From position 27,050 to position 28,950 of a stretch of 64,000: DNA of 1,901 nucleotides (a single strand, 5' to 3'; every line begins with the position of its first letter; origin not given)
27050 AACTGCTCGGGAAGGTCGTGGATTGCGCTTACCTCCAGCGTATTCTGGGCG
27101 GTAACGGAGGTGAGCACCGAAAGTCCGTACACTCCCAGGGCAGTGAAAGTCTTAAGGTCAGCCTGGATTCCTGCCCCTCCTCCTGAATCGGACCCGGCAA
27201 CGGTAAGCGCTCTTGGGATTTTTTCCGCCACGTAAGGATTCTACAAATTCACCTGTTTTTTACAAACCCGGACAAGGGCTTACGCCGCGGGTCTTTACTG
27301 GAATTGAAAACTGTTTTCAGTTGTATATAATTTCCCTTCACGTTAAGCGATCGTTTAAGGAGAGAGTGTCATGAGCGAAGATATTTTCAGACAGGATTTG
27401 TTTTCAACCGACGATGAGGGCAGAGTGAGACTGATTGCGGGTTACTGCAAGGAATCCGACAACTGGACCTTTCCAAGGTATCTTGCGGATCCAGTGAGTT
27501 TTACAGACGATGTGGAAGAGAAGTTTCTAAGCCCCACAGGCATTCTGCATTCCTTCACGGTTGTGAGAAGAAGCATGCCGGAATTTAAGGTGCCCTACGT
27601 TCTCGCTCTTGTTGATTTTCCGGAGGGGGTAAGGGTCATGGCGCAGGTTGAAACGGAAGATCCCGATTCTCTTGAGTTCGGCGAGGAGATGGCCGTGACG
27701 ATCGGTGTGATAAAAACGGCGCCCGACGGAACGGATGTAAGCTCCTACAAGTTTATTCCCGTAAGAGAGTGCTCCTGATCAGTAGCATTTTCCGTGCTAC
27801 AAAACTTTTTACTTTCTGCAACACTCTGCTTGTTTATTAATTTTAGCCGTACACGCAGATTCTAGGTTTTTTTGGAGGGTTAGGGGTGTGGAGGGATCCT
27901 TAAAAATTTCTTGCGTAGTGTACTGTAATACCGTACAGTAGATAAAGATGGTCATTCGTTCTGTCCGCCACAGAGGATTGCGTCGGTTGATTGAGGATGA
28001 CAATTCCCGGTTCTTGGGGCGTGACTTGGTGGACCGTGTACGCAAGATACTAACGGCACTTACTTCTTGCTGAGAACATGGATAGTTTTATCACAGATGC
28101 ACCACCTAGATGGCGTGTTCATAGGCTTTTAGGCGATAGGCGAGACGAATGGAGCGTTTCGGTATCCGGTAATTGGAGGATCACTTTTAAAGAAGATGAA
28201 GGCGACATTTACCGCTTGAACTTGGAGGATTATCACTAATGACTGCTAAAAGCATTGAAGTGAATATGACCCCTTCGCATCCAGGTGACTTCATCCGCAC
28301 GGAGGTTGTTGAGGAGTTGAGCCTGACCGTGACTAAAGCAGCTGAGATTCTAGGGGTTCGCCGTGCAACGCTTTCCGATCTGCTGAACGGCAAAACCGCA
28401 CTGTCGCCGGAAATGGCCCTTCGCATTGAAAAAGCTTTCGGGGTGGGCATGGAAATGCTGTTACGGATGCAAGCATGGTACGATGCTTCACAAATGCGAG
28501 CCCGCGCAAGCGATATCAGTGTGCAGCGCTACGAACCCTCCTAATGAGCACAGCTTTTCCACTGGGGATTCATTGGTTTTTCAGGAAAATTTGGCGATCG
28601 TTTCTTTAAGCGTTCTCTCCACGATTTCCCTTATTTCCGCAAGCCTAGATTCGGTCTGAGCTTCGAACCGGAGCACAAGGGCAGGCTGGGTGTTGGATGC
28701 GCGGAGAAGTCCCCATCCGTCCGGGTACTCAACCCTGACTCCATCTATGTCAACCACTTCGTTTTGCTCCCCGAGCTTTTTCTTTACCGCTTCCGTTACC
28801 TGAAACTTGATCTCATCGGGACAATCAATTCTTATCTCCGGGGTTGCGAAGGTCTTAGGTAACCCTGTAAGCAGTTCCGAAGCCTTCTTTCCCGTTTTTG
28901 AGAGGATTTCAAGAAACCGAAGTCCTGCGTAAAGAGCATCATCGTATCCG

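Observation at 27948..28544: Decaying higBA module: higB split by a frameshift, higA intact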

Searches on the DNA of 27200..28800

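Call 47: search_rna_families(source=window, start=27200, end=28800, threshold=evalue, max_evalue=1)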
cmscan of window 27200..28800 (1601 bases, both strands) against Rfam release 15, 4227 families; matches with E-value up to 1: 0.
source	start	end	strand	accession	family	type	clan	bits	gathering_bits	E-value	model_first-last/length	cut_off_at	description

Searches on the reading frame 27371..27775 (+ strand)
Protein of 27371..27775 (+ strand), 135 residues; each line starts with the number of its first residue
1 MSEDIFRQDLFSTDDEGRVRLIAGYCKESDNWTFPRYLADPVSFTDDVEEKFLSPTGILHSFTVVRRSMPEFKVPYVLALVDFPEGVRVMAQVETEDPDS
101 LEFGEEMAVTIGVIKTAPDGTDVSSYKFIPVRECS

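Call 7: search_protein_families(library=pfam, max_evalue=1, proteins=[window:27371-27775:+])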
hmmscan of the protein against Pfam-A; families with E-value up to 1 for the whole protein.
window:27371-27775:+ (135 aa): 1 family
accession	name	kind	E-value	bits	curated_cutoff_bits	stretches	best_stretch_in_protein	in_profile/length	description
PF01796.24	OB_ChsH2_C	-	3.4e-15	56.2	27.1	1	52-110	3-63/65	ChsH2, C-terminal OB-fold domain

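Call 53: find_encoding_contigs(protein=window:27371-27775:+, flank=3000, max_places=10)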
Protein window:27371-27775:+ (135 aa): no gene with exactly this product is on record in the collection.

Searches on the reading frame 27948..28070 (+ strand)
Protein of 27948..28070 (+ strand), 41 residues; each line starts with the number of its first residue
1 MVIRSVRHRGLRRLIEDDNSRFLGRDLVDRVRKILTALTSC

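Call 7: search_protein_families(library=pfam, max_evalue=1, proteins=[window:27948-28070:+])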
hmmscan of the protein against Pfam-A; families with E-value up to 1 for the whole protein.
seq(41 aa): 0 families

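Call 8: search_protein_families(library=ncbifam, max_evalue=1, proteins=[window:27948-28070:+])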
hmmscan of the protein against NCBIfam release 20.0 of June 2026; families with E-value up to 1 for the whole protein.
seq(41 aa): 0 families

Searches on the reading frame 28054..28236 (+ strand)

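Call 7: search_protein_families(library=pfam, max_evalue=1, proteins=[window:28054-28236:+])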
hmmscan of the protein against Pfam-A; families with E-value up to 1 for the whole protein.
seq(61 aa): 1 family
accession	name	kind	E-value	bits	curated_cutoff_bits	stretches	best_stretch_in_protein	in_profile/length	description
PF05015.19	HigB-like_toxin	-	0.0001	23.1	27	1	15-61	46-91/91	RelE-like toxin of type II toxin-antitoxin system HigB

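Call 8: search_protein_families(library=ncbifam, max_evalue=1, proteins=[window:28054-28236:+])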
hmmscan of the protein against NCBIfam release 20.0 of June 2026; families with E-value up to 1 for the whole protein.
seq(61 aa): 1 family
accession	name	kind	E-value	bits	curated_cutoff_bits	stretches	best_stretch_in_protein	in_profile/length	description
TIGR02385.1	RelE_StbE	subfamily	0.058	13.9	27.9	1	5-49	26-72/88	type II toxin-antitoxin system mRNA interferase toxin, RelE/StbE family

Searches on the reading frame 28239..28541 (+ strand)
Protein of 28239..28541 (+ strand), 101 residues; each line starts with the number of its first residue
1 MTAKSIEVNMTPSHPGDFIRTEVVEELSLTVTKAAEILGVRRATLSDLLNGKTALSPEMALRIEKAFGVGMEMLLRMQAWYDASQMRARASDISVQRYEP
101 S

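Call 7: search_protein_families(library=pfam, max_evalue=1, proteins=[window:28239-28541:+])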
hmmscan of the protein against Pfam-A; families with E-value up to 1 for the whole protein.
seq(101 aa): 12 families
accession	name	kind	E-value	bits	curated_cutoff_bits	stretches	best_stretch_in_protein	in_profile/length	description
PF01381.28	HTH_3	-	1.3e-11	44.8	23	1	25-72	6-53/55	Helix-turn-helix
PF13560.12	HTH_31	-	5.2e-06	27.1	27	1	25-71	11-58/64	Helix-turn-helix domain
PF15943.11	YdaS_toxin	-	0.0004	20.6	30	1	33-67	13-47/65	Bacterial toxin YdaS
PF12844.13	HTH_19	-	0.00048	20.4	30.2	1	25-75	9-59/64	Helix-turn-helix domain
PF20432.4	Xre-like-HTH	-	0.00068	20.3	25.8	1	22-58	17-53/63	Antitoxin Xre-like helix-turn-helix domain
PF13744.12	HTH_37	-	0.00087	19.5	27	1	22-53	25-56/80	Helix-turn-helix domain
PF12728.13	HTH_17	-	0.0036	18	27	1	29-51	2-24/51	Helix-turn-helix domain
PF02954.25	HTH_8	-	0.023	14.9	22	1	31-45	21-35/42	Bacterial regulatory protein, Fis family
PF22083.2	I-HmuI_NUMOD-like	-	0.04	13.9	27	1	31-52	15-36/46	DNA endonuclease I-HmuI-like, NUMOD-like domain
PF13443.12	HTH_26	-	0.062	14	22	1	27-75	9-58/63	Cro/C1-type HTH DNA-binding domain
PF00356.27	LacI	-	0.098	12.9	27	1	37-66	8-37/46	Bacterial regulatory proteins, lacI family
PF13545.12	HTH_Crp_2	-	0.12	12.8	27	1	25-50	19-44/70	Crp-like helix-turn-helix domain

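Call 8: search_protein_families(library=ncbifam, max_evalue=1, proteins=[window:28239-28541:+])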
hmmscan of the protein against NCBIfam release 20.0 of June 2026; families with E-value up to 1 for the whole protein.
seq(101 aa): 6 families
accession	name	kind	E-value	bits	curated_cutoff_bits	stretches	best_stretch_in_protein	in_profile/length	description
TIGR02607.1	antidote_HigA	equivalog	7.6e-25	86.6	47.7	1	10-87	2-79/81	HigA family addiction module antitoxin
NF003162.0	PRK04140.1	equivalog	0.00044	19.4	263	1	22-71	133-182/317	transcriptional regulator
NF010465.0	PRK13890.1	equivalog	0.017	15.2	96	1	23-78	13-68/121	conjugal transfer protein TrbA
NF041575.1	antitoxPezA_Strep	equivalog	0.029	14.4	290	1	25-70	11-56/158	type II toxin-antitoxin system antitoxin PezA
TIGR01764.1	excise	domain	0.071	13.5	28.8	1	29-49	2-22/49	excisionase family DNA-binding protein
NF038310.1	lysogeny_AimR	equivalog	0.16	11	70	1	26-56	7-37/365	AimR family lysis-lysogeny pheromone receptor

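Call 9: find_encoding_contigs(protein=window:28239-28541:+, flank=4000, max_places=10)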
Protein window:28239-28541:+ (101 aa): 6 contigs read that carry it; 6 places shown.
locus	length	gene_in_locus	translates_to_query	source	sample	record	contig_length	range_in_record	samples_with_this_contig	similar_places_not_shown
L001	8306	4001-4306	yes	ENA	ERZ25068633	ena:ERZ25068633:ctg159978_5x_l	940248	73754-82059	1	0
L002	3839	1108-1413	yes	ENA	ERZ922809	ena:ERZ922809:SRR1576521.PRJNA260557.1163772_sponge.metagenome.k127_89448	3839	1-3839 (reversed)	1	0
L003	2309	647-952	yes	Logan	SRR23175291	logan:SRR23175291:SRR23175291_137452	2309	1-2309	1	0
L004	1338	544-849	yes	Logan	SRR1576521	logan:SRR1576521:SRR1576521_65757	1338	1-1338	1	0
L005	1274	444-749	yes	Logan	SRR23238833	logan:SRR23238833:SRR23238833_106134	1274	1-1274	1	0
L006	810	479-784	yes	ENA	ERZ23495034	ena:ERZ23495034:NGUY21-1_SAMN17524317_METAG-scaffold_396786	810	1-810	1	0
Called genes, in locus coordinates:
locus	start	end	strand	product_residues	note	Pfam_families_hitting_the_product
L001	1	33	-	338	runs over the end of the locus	PF00763:THF_DHG_CYH, PF02882:THF_DHG_CYH_C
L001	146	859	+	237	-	PF01381:HTH_3 (weak), PF12844:HTH_19 (faint), PF13274:SocA_Panacea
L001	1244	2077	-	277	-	-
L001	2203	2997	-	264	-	PF08543:Phos_pyr_kin, PF00294:PfkB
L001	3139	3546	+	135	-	PF01796:OB_ChsH2_C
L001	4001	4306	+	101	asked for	PF01381:HTH_3, PF13560:HTH_31 (faint)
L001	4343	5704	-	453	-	PF02878:PGM_PMM_I, PF02879:PGM_PMM_II, PF02880:PGM_PMM_III, PF00408:PGM_PMM_IV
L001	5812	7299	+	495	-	PF04715:, PF00425:Chorismate_bind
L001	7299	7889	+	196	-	PF00117:GATase, PF07722:Peptidase_C26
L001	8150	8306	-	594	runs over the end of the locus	PF02463:SMC_N (faint), PF13304:AAA_21, PF13175:AAA_15 (weak)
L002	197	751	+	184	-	-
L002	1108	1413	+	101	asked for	PF01381:HTH_3, PF13560:HTH_31 (faint)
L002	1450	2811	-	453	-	PF02878:PGM_PMM_I, PF02879:PGM_PMM_II, PF02880:PGM_PMM_III, PF00408:PGM_PMM_IV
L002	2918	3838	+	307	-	?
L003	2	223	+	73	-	?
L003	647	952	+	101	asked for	PF01381:HTH_3, PF13560:HTH_31 (faint)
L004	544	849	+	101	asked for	PF01381:HTH_3, PF13560:HTH_31 (faint)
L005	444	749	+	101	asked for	PF01381:HTH_3, PF13560:HTH_31 (faint)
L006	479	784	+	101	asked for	PF01381:HTH_3, PF13560:HTH_31 (faint)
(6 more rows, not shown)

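Call 25: list_cluster_members(proteins=[window:28239-28541:+, window:28078-28236:+, window:27948-28070:+, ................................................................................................])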
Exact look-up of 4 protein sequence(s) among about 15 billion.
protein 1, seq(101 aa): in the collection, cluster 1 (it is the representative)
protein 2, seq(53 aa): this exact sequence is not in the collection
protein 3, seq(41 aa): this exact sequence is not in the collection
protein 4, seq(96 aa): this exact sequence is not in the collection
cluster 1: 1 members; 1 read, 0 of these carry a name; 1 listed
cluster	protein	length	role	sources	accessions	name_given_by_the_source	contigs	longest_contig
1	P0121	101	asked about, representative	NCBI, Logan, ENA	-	-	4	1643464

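Call 27: search_solved_structures(query=window:28239-28541:+, max_evalue=0.001, show_alignments=2)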
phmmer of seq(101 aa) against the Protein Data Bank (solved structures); distinct sequences matched with E-value up to 0.001: 13.
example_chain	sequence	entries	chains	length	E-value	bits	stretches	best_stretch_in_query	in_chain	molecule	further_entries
4mcx_A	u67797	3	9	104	9.9e-12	48.2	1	12-91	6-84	Antidote protein | Antitoxin HigA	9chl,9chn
6chv_A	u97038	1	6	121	1.3e-11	47.8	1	12-91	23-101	Antitoxin HigA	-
4mct_A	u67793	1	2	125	1.7e-11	47.5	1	12-91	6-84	Antidote protein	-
6cf1_A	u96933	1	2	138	1.9e-11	47.3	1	12-91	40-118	Antitoxin HigA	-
3cec_A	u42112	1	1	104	4.2e-10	43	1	11-82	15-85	Putative antidote protein of plasmid maintenance system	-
2eby_A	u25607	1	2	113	6.6e-10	42.4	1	10-85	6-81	Putative HTH-type transcriptional regulator ybaQ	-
2icp_A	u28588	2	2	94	1e-08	38.6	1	14-85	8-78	antitoxin higa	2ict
6f8s_A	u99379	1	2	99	5.4e-08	36.3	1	9-88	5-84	XRE family transcriptional regulator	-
6f8h_A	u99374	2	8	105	5.6e-08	36.2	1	8-88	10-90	XRE family transcriptional regulator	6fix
7csv_A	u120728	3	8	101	2.6e-07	34.1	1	9-86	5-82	HTH cro/C1-type domain-containing protein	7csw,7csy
6jpi_A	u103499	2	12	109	3.3e-07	33.8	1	9-86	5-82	HTH cro/C1-type domain-containing protein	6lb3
3trb_A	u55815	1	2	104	2.6e-06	30.9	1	9-88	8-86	Virulence-associated protein I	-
8tac_A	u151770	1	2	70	1.5e-05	28.5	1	23-70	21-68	DBP48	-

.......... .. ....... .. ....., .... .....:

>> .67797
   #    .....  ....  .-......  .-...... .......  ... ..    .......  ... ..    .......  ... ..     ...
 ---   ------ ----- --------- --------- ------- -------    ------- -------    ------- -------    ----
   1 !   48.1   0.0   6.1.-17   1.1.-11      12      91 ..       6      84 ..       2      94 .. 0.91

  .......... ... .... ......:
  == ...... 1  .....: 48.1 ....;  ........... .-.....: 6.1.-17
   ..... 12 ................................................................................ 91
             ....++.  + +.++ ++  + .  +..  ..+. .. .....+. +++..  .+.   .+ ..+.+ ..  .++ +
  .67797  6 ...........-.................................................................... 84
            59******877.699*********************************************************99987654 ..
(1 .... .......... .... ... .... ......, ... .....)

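Call 34: search_protein_families(library=pfam, max_evalue=0.01, proteins=[L002:197-748:+])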
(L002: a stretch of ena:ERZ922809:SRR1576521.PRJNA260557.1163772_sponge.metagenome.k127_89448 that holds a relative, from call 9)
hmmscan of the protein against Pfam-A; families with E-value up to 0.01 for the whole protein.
L002:197-748:+ (184 aa): 23 families
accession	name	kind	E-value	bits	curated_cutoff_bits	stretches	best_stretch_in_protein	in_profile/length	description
PF00515.34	TPR_1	-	6.1e-38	127.6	27.8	3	62-94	2-34/34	Tetratricopeptide repeat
PF07719.23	TPR_2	-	2.9e-32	108.5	27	3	95-128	1-34/34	Tetratricopeptide repeat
PF13414.12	TPR_11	-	1.8e-30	104.8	26.8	3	68-109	1-42/42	TPR repeat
PF13181.12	TPR_8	-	8e-30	100.9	25.7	3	28-60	2-34/34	Tetratricopeptide repeat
PF13432.12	TPR_16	-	3.8e-21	75.6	32.7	2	67-127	3-63/65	Tetratricopeptide repeat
PF13424.12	TPR_12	-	1.6e-20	73.5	30.1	2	63-126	5-76/77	Tetratricopeptide repeat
PF13431.12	TPR_17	-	2.1e-20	71.6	24.4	2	50-82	2-34/34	Tetratricopeptide repeat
PF13371.12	TPR_9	-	5.9e-17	61.9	35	3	41-94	9-62/73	Tetratricopeptide repeat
PF13374.12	TPR_10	-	8.2e-15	54.7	27.5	3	63-89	4-30/42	Tetratricopeptide repeat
PF13428.12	TPR_14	-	1.1e-14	53.9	23.5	2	96-132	2-38/44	Tetratricopeptide repeat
PF01239.28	PPTA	-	1.8e-13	49.7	29.5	2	111-137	1-27/32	Protein prenyltransferase alpha subunit repeat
PF14559.12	TPR_19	-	8.6e-12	45.7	25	1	74-131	4-61/68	Tetratricopeptide repeat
PF13174.12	TPR_6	-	1.5e-11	44.6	26.3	0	101-127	6-32/33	Tetratricopeptide repeat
PF06696.16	Strep_SA_rep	-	1.8e-11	44.2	26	0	103-118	7-24/25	Streptococcal surface antigen repeat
PF03704.23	BTAD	-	9.9e-11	42.6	22.1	1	29-89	64-124/146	Bacterial transcriptional activator domain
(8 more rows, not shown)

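Call 60: find_related_loci(query=window:28239-28541:+, collection=metagenome_contigs, flank=2500)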
Query window:28239-28541:+ (101 aa) in metagenome_contigs; peptide patterns used: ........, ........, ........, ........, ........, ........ (x = any residue, [..] = any of these).
600 stretches matched a pattern (row limit reached: there are more); 240 encode a relative of the query (tblastn E <= 1e-3); the best 80 are kept; 80 distinct loci.
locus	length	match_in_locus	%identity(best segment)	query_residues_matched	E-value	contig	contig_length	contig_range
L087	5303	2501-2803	78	1-101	2e-52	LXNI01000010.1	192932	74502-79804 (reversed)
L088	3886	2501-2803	79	1-101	1e-51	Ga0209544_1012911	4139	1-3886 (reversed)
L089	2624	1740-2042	71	1-101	1e-47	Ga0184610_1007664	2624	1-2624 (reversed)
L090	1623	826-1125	71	1-100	8e-48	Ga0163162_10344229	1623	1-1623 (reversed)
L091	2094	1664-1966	69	1-101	1e-44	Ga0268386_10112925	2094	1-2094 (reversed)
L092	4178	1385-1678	68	4-101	3e-44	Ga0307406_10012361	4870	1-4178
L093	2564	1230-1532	64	1-101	3e-44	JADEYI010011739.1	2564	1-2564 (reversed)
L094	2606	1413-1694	70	7-100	1e-43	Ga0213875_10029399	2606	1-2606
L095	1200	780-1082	65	1-101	5e-45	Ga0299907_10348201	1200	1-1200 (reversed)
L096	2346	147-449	66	1-101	2e-43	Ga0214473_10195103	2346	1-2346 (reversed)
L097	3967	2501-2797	69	1-99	7e-43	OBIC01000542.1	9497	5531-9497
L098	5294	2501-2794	66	1-98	2e-42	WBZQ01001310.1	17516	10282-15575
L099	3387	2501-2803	64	1-101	1e-42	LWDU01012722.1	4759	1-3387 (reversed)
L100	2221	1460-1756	62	3-101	2e-42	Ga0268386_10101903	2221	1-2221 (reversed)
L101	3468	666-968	64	1-101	4e-42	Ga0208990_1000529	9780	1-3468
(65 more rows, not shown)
